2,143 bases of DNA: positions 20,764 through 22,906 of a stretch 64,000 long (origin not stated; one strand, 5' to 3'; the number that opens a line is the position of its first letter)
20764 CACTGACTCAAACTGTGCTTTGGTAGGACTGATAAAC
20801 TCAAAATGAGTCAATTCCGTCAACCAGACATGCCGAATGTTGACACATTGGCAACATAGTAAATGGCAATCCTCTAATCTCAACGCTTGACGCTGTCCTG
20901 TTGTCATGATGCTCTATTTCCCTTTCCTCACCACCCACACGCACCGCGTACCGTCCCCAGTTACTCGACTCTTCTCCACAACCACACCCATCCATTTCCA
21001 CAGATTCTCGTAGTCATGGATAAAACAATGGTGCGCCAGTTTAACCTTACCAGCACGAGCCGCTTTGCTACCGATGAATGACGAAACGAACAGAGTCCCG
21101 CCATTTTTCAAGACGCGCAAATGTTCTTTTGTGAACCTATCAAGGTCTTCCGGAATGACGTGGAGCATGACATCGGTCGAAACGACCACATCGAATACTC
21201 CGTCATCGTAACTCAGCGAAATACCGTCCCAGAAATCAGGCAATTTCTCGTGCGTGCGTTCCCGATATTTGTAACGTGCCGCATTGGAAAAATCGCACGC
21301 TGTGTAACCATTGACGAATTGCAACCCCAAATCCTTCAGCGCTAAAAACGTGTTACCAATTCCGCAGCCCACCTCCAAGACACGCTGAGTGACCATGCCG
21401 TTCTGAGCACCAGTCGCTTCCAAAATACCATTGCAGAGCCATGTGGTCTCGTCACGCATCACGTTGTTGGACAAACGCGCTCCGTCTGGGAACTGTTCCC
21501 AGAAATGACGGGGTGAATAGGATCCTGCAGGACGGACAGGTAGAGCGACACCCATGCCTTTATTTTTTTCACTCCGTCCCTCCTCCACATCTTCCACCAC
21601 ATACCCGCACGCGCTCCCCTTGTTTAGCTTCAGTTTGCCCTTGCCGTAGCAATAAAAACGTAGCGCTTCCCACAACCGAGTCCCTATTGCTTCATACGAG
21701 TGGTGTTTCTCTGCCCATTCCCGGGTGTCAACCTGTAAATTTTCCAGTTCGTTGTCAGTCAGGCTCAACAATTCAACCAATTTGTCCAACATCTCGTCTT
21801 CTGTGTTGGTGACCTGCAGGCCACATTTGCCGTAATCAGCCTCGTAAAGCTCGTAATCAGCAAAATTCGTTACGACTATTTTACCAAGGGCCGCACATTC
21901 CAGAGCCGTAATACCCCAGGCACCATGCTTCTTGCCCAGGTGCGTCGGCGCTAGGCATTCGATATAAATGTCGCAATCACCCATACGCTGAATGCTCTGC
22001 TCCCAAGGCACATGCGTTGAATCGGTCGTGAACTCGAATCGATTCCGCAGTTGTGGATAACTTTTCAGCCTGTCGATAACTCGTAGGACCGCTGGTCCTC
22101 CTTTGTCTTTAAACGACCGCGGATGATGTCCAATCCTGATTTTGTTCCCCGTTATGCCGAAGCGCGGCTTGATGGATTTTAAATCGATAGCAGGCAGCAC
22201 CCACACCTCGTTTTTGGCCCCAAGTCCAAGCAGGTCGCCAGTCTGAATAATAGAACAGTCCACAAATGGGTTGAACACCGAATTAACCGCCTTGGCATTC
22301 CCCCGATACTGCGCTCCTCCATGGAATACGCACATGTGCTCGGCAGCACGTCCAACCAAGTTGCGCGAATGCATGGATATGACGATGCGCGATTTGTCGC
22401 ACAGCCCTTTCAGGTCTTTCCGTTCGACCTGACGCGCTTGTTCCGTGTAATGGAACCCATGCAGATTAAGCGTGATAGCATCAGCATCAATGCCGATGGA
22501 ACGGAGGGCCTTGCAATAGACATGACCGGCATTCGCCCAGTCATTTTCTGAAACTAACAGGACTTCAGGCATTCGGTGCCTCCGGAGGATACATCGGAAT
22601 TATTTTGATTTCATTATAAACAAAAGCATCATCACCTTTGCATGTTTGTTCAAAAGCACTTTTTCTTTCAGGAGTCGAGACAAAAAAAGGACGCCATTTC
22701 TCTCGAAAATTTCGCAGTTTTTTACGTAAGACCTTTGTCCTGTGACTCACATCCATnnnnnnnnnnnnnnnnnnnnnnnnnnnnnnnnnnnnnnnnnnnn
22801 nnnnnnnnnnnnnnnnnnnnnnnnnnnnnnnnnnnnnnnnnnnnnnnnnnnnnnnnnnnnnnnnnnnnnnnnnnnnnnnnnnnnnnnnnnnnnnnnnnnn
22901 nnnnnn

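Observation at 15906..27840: Twelve-kb phage-borne sugar/glycan enzyme island with no export or priming machinery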

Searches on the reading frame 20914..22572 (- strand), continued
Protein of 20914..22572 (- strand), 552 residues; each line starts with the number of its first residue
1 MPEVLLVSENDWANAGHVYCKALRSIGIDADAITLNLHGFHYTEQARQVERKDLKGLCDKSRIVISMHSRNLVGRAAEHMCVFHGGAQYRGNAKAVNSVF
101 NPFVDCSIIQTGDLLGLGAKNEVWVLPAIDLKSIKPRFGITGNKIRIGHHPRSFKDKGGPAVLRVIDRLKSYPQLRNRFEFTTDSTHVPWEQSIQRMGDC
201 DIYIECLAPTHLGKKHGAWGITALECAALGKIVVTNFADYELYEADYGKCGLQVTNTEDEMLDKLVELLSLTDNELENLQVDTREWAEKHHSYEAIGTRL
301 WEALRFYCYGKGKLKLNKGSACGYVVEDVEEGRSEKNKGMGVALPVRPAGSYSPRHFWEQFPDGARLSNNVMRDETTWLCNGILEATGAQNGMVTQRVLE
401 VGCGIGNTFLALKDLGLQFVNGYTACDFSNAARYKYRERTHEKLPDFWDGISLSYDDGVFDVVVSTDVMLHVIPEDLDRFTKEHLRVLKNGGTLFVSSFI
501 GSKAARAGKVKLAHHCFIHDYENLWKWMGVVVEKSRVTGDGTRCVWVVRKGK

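Call 71: predict_structure(alignment_id=A5)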
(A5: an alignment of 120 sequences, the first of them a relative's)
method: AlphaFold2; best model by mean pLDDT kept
length: 552 residues; sequences in the alignment: 120
mean_pLDDT: 89.5   pTM: 0.70
mean pLDDT of the five models: 89.5, 88.9, 88.3, 87.8, 87.4
residues with pLDDT >= 90: 387; 70-90: 119; 50-70: 26; < 50: 20
segments of 3 or more residues with pLDDT < 50: 330-349
pLDDT, mean of each block of 10 residues (from residue 1): 96 97 97 95 95 96 97 92 96 97 98 96 97 88 95 96 98 97 96 96 96 88 97 97 94 97 98 85 91 97 95 62 56 39 43 76 71 90 92 93 87 89 88 83 83 93 94 92 97 96 81 85 95 93 95 82
secondary structure, 60 per line:
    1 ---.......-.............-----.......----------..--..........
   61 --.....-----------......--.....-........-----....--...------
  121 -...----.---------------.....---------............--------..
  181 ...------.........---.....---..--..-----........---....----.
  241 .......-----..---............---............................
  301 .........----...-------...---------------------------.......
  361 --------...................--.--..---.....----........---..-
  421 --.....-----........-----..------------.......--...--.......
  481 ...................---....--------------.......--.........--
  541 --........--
elements in order: E4-10 H12-24 E30-36 H51-60 E63-67 E79-84 H87-91 H93-100 E106-109 E122-124 E145-149 H159-170 E179-183 H190-198 E202-206 H221-228 E232-235 H240-247 H258-269 H273-291 H293-309 E314-316 E324-326 H354-360 H369-387 E398-402 H407-414 E423-427 H433-440 E460-466 H474-487 E488-499 H503-506 H521-527 E530-538 E543-550

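Call 75: fold_search(model_id=the predicted structure, library=pdb)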
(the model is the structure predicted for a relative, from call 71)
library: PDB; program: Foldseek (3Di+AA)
matches with E <= 10: 1781; with E <= 0.001: 845
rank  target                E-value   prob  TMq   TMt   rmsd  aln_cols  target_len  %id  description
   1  7qsg_A                1.2e-10  1.00  0.41  0.57   5.2       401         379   13  Methylmannose polysaccharide mannosyltransferase from M. hassiacum (released 2023-01-25)
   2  4n9w                  1.5e-10  1.00  0.38  0.54   7.6       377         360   12  Crystal structure of phosphatidyl mannosyltransferase PimA (released 2014-11-12)
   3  2gej                  1.8e-10  1.00  0.39  0.57   5.9       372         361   13  Crystal Structure of phosphatidylinositol mannosyltransferase (PimA) from Mycobacterium smegmatis in complex with GDP-Ma (released 2007-04-03)
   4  3mbo_D                5.1e-10  1.00  0.39  0.56   7.4       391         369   13  Crystal Structure of the Glycosyltransferase BaBshA bound with UDP and L-malate (released 2010-09-29)
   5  8dqd                  7.6e-10  1.00  0.38  0.53   7.7       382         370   14  Structure of the Campylobacter concisus glycosyltransferase PglA (released 2024-01-17)
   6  5d00_B                1.8e-09  1.00  0.40  0.59   6.3       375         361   12  Crystal structure of BshA from B. subtilis complexed with N-acetylglucosaminyl-malate and UMP (released 2016-09-07)
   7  3mbo_A                2.5e-09  1.00  0.39  0.55   6.8       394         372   14  Crystal Structure of the Glycosyltransferase BaBshA bound with UDP and L-malate (released 2010-09-29)
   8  3mbo_E                3.3e-09  1.00  0.38  0.53   7.5       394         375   13  Crystal Structure of the Glycosyltransferase BaBshA bound with UDP and L-malate (released 2010-09-29)
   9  3c4q_A                4.6e-09  1.00  0.39  0.52   6.5       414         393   12  Structure of the retaining glycosyltransferase MshA : The first step in mycothiol biosynthesis. Organism : Corynebacte (released 2008-04-01)
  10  4xsp_A                6.5e-09  1.00  0.37  0.53   7.8       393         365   11  Crystal structure of Anabaena Alr3699/HepE in complex with UDP (released 2016-01-13)
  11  5d01_A                6.9e-09  1.00  0.40  0.60   6.3       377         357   12  Crystal structure of BshA from B. subtilis complexed with N-acetylglucosaminyl-malate (released 2016-09-07)
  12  3c48_A                8.2e-09  1.00  0.30  0.39  10.9       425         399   13  Structure of the retaining glycosyltransferase MshA: The first step in mycothiol biosynthesis. Organism: Corynebacteri (released 2008-03-25)
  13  5d01_B                1.1e-08  1.00  0.38  0.56   7.7       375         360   12  Crystal structure of BshA from B. subtilis complexed with N-acetylglucosaminyl-malate (released 2016-09-07)
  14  5d00_A                1.4e-08  1.00  0.39  0.57   6.5       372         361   12  Crystal structure of BshA from B. subtilis complexed with N-acetylglucosaminyl-malate and UMP (released 2016-09-07)
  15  3bus_B                1.4e-08  1.00  0.26  0.55   5.9       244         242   18  Crystal Structure of RebM (released 2008-03-25)
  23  7qsg_B                4.4e-08  1.00  0.35  0.59   6.6       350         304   15  Methylmannose polysaccharide mannosyltransferase from M. hassiacum (released 2023-01-25)
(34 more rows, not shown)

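Call 77: search_dna_similar(query=window:20914-22572:-, collection=phages, mode=protein, max_rows=25, max_evalue=0.001)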
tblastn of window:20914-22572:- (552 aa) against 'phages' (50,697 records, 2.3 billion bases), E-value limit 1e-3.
No match.

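Call 80: fold_search(model_id=the predicted structure, library=viral)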
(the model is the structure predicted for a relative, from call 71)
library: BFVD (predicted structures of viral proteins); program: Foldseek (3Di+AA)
matches with E <= 10: 998; with E <= 0.001: 268
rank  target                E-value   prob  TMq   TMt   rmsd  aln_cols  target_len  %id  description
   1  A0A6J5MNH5            1.0e-25  1.00  0.49  0.89   2.0       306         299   27  Uncharacterized protein [uncultured Caudovirales phage]
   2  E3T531                1.1e-16  1.00  0.38  0.40  17.5       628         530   12  Putative methyltransferase [Cafeteria roenbergensis virus (strain BV-PW1)]
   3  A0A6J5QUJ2            1.9e-15  1.00  0.36  0.31  27.9       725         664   12  Glycosyl transferase, family 1 [uncultured Caudovirales phage]
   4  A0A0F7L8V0            6.2e-11  1.00  0.41  0.56   6.3       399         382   16  Glycosyl transferase [uncultured marine virus]
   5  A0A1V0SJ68            3.0e-10  1.00  0.29  0.22  23.9       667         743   11  Methyltransferase [Klosneuvirus KNV1]
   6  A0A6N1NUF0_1          4.0e-10  1.00  0.39  0.27  17.4       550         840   12  Glycosyltransferases group 1 [Tupanvirus soda lake]
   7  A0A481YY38            1.2e-09  1.00  0.40  0.31  15.0       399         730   14  Glycosyl transferase [Marseillevirus LCMAC202]
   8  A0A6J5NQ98            1.7e-09  1.00  0.41  0.73   4.2       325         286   15  Uncharacterized protein [uncultured Caudovirales phage]
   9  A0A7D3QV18            1.8e-09  1.00  0.28  0.30  10.9       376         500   15  Uncharacterized protein [Fadolivirus FV1/VV64]
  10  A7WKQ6                3.1e-09  1.00  0.38  0.60   7.3       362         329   15  Putative glycosyltransferase [Betalipothrixvirus pezzuloense]
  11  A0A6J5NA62            3.8e-09  1.00  0.42  0.64   6.1       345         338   14  RfaG Glycosyltransferase [uncultured Caudovirales phage]
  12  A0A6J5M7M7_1          3.8e-09  1.00  0.36  0.27  15.1       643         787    8  Methyltransferase FkbM [uncultured Caudovirales phage]
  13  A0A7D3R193            9.0e-09  1.00  0.39  0.26   6.0       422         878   15  Glycosyl transferase family 1 [Fadolivirus FV1/VV64]
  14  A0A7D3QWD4            9.0e-09  1.00  0.25  0.28  21.8       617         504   11  3-deoxy-8-phosphooctulonate synthase [Fadolivirus FV1/VV64]
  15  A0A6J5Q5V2            1.3e-08  1.00  0.40  0.55   7.0       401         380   12  Glycosyl transferases group 1 [uncultured Caudovirales phage]
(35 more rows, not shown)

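Call 103: find_related_loci(query=A5, collection=viral_contigs, flank=10000)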
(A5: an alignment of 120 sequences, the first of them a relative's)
Query A5 (552 aa) in viral_contigs; peptide patterns used: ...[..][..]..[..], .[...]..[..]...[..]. (x = any residue, [..] = any of these).
162 stretches matched a pattern; 117 encode a relative of the query (tblastn E <= 1e-3); the best 80 are kept; 80 distinct loci.
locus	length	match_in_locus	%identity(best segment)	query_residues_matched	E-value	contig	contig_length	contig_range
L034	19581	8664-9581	44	3-304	9e-72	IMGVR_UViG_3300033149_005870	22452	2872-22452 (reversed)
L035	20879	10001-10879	40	4-300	9e-65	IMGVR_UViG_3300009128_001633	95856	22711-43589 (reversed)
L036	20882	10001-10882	40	3-300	5e-63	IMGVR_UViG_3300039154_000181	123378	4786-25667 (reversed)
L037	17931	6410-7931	37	3-550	3e-61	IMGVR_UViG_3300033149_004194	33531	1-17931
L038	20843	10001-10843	39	4-300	3e-60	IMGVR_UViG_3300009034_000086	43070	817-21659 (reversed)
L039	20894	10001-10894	37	4-300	9e-60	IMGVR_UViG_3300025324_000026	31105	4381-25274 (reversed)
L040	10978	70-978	36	4-306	6e-59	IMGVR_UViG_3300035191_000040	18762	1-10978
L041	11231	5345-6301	36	3-304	1e-58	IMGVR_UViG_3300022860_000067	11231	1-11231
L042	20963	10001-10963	39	3-304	8e-58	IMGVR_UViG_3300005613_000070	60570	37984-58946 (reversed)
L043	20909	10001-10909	38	3-304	8e-57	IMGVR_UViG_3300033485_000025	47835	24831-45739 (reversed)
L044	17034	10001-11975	36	4-526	2e-56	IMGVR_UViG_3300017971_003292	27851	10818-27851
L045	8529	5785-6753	34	1-304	7e-56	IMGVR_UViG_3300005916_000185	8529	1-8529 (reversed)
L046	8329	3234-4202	34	1-304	7e-56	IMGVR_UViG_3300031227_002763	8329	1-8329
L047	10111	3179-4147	34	1-304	7e-56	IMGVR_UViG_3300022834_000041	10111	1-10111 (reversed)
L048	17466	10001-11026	35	1-314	1e-55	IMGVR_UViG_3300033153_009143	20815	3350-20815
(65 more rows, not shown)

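Call 108: search_protein_families(library=pfam, alignment_id=A8, max_evalue=0.0001)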
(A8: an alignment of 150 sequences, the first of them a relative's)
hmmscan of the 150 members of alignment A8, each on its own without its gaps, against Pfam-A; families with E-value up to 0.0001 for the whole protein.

A. member 1, L042:12020-13156:+ (378 aa): 1 family
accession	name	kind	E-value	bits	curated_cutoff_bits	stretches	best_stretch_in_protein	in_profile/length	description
PF07690.21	MFS_1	-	1.2e-34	120.3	33.4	1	11-336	1-342/347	Major Facilitator Superfamily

B. families by the number of members that match (of 150 scanned): 76 families (the first 25 are shown)
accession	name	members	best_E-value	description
PF00534.26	Glycos_transf_1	5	1.3e-13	Glycosyl transferases group 1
PF13649.12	Methyltransf_25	5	1.2e-11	Methyltransferase domain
PF13692.12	Glyco_trans_1_4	5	2.3e-11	Glycosyl transferases group 1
PF13847.12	Methyltransf_31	5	2.4e-10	Methyltransferase domain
PF08242.18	Methyltransf_12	5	1.1e-09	Methyltransferase domain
PF02350.25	Epimerase_2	4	3e-106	UDP-N-acetylglucosamine 2-epimerase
PF13489.12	Methyltransf_23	4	1.4e-17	Methyltransferase domain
PF24175.2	SU10_adaptor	4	5.9e-16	SU10 adaptor protein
PF08241.18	Methyltransf_11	4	4.9e-12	Methyltransferase domain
PF13252.12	Phage_capsid_3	3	3.5e-55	Phage capsid protein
PF01370.27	Epimerase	3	9.4e-51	NAD dependent epimerase/dehydratase family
PF06074.18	Portal_Mu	3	2.1e-33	Portal protein of Mu bacteriophage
PF01075.23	Glyco_transf_9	3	1.6e-15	Glycosyltransferase family 9 (heptosyltransferase)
PF21919.2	P23-45_portal_barrel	3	2.7e-15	Phage P23-45 portal protein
PF14528.11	LAGLIDADG_3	3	1.9e-13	LAGLIDADG-like domain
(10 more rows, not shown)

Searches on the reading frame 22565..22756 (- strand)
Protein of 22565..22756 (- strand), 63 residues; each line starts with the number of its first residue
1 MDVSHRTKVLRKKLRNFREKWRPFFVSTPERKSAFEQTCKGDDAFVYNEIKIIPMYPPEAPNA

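Call 112: search_protein_families(library=pfam, proteins=[window:22565-22756:-], max_evalue=0.1)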
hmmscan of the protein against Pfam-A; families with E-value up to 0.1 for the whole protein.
window:22565-22756:- (63 aa): 0 families
